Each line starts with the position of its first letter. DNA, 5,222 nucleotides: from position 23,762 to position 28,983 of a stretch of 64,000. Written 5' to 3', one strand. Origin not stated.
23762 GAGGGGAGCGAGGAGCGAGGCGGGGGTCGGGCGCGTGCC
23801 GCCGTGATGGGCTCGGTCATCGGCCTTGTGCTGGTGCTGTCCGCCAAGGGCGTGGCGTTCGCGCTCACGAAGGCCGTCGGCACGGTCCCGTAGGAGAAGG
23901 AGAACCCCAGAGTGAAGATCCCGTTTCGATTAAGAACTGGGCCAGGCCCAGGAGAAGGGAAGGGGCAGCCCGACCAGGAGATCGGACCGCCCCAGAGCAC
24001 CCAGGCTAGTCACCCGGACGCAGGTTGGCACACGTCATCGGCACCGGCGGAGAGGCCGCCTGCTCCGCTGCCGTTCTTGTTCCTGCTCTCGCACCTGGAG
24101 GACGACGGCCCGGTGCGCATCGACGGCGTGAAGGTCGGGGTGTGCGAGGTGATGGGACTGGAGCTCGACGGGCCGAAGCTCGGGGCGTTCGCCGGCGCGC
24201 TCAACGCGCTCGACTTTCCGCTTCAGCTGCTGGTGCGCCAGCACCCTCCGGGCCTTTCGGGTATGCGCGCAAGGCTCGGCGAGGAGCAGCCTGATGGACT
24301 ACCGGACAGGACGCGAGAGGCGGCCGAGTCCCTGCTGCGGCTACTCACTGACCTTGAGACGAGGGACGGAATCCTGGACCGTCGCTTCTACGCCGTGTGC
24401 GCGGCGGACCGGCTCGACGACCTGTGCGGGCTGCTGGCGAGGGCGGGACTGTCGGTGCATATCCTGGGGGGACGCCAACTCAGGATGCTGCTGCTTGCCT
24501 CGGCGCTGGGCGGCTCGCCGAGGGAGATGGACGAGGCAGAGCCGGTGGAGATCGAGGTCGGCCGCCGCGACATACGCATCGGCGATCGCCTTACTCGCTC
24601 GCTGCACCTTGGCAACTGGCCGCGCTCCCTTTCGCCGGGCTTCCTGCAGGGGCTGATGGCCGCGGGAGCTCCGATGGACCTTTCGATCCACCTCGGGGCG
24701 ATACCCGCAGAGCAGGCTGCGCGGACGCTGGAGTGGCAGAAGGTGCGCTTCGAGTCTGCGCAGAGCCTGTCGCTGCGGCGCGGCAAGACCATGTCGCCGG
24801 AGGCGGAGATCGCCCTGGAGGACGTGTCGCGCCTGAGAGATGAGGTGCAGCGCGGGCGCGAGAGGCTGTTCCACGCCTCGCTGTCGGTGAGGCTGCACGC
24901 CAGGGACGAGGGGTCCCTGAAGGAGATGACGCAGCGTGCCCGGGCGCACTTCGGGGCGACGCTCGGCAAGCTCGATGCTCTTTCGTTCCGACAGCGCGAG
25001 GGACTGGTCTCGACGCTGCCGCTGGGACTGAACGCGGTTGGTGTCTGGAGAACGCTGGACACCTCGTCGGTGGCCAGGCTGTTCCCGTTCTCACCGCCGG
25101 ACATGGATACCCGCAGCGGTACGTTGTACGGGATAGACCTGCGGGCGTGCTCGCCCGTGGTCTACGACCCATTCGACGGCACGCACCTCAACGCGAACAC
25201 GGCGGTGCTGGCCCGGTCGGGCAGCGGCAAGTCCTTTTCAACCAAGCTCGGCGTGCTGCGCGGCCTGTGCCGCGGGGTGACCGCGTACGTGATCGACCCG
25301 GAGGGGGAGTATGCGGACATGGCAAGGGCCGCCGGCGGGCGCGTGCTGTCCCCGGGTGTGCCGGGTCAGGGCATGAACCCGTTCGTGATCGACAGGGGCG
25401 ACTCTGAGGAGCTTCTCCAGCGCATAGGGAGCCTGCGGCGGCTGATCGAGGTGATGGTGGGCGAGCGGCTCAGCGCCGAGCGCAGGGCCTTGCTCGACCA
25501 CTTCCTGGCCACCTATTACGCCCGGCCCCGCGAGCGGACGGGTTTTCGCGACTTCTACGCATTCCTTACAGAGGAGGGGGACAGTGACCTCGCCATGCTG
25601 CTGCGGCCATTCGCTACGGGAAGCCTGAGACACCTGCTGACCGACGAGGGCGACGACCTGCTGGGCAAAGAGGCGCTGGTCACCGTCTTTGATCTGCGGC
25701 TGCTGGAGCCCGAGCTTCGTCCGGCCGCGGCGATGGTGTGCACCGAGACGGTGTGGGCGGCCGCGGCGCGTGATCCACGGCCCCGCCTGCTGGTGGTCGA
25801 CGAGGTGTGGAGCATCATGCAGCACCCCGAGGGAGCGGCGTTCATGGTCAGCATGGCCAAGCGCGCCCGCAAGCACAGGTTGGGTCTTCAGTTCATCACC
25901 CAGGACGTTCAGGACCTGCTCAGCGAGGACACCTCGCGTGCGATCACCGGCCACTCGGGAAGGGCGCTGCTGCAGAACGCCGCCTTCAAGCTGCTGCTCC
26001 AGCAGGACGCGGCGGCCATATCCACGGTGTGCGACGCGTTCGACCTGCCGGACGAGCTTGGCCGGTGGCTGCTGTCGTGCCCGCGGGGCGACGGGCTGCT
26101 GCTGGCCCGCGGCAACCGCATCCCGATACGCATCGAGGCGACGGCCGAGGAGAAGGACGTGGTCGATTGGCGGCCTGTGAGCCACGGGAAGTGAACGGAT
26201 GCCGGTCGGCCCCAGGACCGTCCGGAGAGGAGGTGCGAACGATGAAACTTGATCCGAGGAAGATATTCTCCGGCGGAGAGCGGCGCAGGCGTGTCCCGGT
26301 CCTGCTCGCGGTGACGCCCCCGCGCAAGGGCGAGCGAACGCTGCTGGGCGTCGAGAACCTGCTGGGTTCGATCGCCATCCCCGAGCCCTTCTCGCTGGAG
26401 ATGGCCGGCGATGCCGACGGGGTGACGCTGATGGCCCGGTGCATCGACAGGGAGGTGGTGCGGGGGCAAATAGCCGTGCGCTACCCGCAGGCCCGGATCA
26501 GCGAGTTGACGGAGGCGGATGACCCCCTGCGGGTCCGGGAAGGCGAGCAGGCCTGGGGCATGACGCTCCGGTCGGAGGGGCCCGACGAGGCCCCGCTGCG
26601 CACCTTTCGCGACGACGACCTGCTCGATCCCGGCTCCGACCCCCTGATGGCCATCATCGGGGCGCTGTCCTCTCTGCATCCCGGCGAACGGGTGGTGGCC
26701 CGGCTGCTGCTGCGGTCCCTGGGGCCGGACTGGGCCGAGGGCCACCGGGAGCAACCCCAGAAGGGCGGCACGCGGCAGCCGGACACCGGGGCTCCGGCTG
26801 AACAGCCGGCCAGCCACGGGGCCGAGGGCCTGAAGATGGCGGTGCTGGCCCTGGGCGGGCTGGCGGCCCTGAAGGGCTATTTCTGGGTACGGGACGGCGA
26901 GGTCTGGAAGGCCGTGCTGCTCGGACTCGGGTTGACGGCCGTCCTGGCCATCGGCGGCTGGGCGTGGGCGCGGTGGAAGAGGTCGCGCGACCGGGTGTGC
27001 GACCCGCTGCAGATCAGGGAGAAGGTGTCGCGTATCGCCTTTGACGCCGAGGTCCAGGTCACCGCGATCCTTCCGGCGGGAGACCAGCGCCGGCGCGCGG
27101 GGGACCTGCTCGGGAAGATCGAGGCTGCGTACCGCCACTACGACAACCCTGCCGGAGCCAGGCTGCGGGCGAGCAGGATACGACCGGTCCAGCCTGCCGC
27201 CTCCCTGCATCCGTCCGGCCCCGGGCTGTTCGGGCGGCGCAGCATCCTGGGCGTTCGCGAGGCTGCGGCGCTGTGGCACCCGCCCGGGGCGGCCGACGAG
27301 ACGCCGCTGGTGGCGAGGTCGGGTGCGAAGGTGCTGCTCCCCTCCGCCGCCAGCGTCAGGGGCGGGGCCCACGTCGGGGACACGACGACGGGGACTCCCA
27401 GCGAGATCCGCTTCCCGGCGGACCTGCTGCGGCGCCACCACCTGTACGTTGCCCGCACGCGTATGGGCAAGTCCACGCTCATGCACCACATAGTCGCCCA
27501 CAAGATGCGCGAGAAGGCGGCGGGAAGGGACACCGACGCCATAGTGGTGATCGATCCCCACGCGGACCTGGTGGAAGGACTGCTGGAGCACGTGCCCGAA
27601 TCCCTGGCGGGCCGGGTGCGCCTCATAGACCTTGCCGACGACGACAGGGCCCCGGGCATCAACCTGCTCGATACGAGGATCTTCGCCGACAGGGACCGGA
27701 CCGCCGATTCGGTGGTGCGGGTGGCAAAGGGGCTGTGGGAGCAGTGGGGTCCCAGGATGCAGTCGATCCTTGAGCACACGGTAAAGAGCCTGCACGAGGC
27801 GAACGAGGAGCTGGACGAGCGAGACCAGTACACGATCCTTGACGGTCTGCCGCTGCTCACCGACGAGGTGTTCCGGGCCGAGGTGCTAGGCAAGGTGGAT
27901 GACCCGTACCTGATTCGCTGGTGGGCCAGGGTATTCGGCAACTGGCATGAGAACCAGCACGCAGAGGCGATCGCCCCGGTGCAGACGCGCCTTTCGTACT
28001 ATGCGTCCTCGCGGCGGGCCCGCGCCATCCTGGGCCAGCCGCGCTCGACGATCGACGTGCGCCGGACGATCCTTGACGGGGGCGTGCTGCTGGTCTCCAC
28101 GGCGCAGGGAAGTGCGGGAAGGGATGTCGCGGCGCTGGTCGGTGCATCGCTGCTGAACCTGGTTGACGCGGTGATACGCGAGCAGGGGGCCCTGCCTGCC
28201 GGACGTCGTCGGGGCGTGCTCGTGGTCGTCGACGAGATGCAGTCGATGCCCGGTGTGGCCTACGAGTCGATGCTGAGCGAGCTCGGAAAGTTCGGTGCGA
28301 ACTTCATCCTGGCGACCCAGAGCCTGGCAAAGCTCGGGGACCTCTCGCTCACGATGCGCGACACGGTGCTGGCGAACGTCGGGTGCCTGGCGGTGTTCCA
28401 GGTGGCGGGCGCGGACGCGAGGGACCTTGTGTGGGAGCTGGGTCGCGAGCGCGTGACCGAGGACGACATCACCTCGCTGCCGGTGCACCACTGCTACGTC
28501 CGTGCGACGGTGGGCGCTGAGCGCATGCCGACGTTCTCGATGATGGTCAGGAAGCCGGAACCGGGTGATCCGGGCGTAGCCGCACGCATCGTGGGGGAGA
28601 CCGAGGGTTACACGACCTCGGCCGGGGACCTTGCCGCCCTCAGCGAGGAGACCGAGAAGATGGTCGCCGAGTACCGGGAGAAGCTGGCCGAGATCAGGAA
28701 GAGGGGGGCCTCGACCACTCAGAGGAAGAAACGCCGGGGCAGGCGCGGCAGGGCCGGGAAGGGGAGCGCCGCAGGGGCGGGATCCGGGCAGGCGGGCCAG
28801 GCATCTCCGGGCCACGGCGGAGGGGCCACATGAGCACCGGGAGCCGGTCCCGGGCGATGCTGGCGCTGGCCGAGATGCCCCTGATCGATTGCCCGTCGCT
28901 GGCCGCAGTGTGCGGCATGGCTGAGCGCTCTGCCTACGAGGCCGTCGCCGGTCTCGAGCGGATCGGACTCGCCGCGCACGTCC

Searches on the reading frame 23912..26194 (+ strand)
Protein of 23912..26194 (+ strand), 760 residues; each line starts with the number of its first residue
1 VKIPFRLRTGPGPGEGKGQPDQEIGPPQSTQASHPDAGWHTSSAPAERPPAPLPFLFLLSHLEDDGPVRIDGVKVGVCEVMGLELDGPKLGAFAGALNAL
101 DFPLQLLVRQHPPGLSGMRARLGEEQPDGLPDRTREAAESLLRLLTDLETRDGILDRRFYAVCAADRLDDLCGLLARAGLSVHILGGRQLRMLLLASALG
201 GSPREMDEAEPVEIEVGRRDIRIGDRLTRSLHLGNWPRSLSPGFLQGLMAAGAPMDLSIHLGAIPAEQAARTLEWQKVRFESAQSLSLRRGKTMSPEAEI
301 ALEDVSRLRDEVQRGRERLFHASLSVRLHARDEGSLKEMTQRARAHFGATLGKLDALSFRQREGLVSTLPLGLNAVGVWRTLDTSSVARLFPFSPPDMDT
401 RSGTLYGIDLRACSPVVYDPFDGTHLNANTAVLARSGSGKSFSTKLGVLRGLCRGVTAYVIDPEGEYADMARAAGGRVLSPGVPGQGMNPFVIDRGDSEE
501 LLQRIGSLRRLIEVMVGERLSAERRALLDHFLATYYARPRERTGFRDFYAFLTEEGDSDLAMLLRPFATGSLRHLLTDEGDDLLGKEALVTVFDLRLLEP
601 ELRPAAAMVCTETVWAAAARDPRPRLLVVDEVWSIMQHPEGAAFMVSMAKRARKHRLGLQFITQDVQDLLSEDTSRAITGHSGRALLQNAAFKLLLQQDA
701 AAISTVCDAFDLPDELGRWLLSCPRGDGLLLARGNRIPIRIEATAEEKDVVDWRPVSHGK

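Call 12: search_protein_families(library=pfam, proteins=[window:23912-26194:+], max_evalue=0.001)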
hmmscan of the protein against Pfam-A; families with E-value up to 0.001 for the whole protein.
window:23912-26194:+ (760 aa): 4 families
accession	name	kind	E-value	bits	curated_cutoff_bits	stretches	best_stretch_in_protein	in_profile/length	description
PF19044.6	P-loop_TraG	-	2.4e-11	43.4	25.8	1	423-699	25-319/413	TraG P-loop domain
PF12846.13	AAA_10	-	4.3e-10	39.6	27.5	1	625-678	242-295/362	AAA-like domain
PF01935.23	DUF87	-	1.2e-05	26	23.2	1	430-471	26-68/220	Helicase HerA, central domain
PF11130.14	TraC_F_IV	-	0.00013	21.5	28.1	1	278-372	281-374/375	TraC protein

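Call 63: search_protein_families(library=phrogs, proteins=[window:23912-26194:+], max_evalue=0.001)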
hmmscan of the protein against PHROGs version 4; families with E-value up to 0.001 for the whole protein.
window:23912-26194:+ (760 aa): 2 families
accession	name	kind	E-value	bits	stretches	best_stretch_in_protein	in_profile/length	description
phrog_2666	-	head and packaging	2.5e-15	57.1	2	593-672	395-471/555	terminase large subunit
phrog_24614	-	unknown function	2.9e-05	23.3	0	627-674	687-734/815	-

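Call 73: search_protein_families(library=ncbifam, proteins=[window:23912-26194:+], max_evalue=0.001)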
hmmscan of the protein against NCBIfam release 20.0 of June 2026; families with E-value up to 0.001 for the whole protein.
window:23912-26194:+ (760 aa): 8 families
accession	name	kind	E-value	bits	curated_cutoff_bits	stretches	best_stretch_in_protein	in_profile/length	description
NF045971.1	conju_CD1110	equivalog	5.5e-68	229.9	325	1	211-740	193-735/752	VirB4-like conjugal transfer ATPase, CD1110 family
NF045975.1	VirB4_plasma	equivalog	3.9e-39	134.1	590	2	213-500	303-589/894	Mbov_0397 family ICE element conjugal transfer ATPase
TIGR02746.1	TraC-F-type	equivalog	1.7e-36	125.5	567.05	1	290-705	287-716/800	type IV secretion system protein TraC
TIGR00929.1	VirB4_CagE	subfamily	3.6e-23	81.7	643.1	1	233-714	247-718/792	VirB4 family type IV secretion/conjugal transfer ATPase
NF010278.0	PRK13721.1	subfamily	1.6e-08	32.9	1177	1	625-708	691-771/874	type IV secretion system protein TraC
NF052333.1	ATPase_TcpF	exception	8.4e-08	30.5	1100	0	627-675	685-733/813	conjugal transfer ATPase TcpF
NF010447.0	PRK13873.1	equivalog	0.00011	20.3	1020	1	557-678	572-692/815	conjugal transfer protein TrbE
NF010473.0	PRK13898.1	equivalog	0.00068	17.8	1050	1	505-671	525-691/801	type IV secretion system ATPase VirB4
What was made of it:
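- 20310..30479 (+): Conjugation module: TrbL/VirB6-like (20310-21446), VirB4-like ATPase (23912-26194), coupling-protein-like ATPase (25807-28833), Replic_Relax relaxase-like protein (28830-30479). NCBIfam VirB4-like CD1110 family, E 5.5e-68 (call 73).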

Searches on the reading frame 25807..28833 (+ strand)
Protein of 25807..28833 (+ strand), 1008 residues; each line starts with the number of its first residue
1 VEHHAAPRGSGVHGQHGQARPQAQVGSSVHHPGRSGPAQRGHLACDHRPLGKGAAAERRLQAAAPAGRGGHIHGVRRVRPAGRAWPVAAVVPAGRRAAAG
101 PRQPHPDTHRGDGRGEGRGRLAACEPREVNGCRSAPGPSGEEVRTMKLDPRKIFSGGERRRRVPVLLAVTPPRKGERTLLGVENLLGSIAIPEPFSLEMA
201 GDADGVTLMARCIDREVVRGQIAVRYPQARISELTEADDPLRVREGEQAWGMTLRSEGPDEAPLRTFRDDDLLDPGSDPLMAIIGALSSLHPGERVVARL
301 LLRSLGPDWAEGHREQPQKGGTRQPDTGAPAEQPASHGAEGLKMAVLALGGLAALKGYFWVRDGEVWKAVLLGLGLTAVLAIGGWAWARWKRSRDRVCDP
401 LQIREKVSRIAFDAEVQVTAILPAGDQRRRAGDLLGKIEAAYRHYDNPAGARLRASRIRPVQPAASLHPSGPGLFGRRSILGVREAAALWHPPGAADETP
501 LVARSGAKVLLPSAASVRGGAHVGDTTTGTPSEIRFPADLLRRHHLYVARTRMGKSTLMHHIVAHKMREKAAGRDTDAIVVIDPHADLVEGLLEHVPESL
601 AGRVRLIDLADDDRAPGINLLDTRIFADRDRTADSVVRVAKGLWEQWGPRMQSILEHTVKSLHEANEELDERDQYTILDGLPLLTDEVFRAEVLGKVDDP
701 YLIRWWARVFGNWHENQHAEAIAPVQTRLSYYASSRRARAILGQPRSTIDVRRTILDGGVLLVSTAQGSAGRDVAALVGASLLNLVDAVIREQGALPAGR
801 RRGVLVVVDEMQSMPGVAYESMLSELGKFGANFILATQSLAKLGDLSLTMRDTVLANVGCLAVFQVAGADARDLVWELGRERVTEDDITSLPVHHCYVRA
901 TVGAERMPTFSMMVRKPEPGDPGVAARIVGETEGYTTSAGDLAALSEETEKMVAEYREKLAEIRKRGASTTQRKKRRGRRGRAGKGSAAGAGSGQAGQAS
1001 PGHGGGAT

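Call 12: search_protein_families(library=pfam, proteins=[window:25807-28833:+], max_evalue=0.001)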
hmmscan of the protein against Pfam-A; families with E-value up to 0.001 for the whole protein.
window:25807-28833:+ (1008 aa): 2 families
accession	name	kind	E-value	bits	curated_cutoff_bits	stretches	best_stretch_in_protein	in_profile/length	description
PF10412.15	TrwB_AAD_bind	-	3.3e-05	23.4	20.5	0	787-886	229-331/387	Type IV secretion-system coupling protein DNA-binding domain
PF01935.23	DUF87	-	0.00032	21.3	23.2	1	522-609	2-81/220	Helicase HerA, central domain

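Call 73: search_protein_families(library=ncbifam, proteins=[window:25807-28833:+], max_evalue=0.001)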
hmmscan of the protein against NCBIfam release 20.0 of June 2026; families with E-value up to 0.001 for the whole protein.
window:25807-28833:+ (1008 aa): 0 families
